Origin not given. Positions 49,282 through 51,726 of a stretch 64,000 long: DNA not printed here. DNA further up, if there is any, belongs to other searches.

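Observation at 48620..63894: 15-kb selenium island: all selenoneine-type steps present but interleaved with seven genes of unassigned role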

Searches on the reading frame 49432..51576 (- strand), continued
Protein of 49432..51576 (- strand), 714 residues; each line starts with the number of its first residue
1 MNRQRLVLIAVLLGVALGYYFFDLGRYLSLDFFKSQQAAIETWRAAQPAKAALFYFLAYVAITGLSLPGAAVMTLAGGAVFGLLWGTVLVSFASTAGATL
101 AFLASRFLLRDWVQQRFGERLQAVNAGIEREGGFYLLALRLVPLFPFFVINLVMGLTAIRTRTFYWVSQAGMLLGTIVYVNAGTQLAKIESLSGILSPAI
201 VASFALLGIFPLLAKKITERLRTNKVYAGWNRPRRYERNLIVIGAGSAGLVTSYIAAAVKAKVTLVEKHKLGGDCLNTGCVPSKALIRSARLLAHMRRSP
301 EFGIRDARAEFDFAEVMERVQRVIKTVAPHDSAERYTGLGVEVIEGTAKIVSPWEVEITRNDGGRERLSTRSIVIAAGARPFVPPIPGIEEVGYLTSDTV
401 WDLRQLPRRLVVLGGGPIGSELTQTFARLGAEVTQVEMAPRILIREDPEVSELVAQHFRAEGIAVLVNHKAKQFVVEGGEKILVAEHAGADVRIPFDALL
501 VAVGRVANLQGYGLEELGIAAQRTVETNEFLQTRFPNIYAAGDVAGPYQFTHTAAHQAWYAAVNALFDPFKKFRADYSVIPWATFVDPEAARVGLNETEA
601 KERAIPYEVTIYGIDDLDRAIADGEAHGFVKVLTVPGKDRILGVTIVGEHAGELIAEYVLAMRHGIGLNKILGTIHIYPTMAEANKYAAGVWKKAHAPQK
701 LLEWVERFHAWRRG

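Call 60: find_encoding_contigs(protein=P0209, flank=10000, max_places=1)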
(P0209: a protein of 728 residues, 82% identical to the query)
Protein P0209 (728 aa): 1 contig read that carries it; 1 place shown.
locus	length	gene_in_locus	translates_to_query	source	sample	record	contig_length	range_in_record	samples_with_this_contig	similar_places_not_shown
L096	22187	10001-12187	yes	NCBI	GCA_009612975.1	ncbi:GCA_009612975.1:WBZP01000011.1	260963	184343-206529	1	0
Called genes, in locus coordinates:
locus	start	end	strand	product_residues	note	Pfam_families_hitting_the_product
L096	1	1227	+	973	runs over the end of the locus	PF04313:HSDR_N, PF00270:DEAD (faint), PF04851:ResIII, PF18766:SWI2_SNF2, PF22679:T1R_D3-like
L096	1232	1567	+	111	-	PF01863:YgjP-like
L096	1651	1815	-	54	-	-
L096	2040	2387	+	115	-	-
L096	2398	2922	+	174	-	-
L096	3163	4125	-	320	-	PF13449:Phytase-like (faint), PF12275:DUF3616 (faint)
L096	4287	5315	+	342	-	PF00561:Abhydrolase_1 (faint), PF12146:Hydrolase_4 (faint)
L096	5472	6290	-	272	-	PF08282:Hydrolase_3 (weak)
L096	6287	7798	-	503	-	PF00890:FAD_binding_2 (faint), PF01266:DAO, PF12831:FAD_oxidored (faint), PF16901:DAO_C (weak)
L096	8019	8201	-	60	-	-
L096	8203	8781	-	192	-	PF04542:Sigma70_r2, PF08281:Sigma70_r4_2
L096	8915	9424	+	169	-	PF01641:SelR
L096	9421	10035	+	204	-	PF01625:PMSR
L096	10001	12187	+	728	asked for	PF09335:VTT_dom, PF01134:GIDA, PF01266:DAO (weak), PF03486:HI0933_like (faint), PF07992:Pyr_redox_2, PF13450:NAD_binding_8 (faint), PF00070:Pyr_redox, PF02852:Pyr_redox_dim, +1 more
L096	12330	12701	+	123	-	PF04480:DUF559, PF18741:MTES_1575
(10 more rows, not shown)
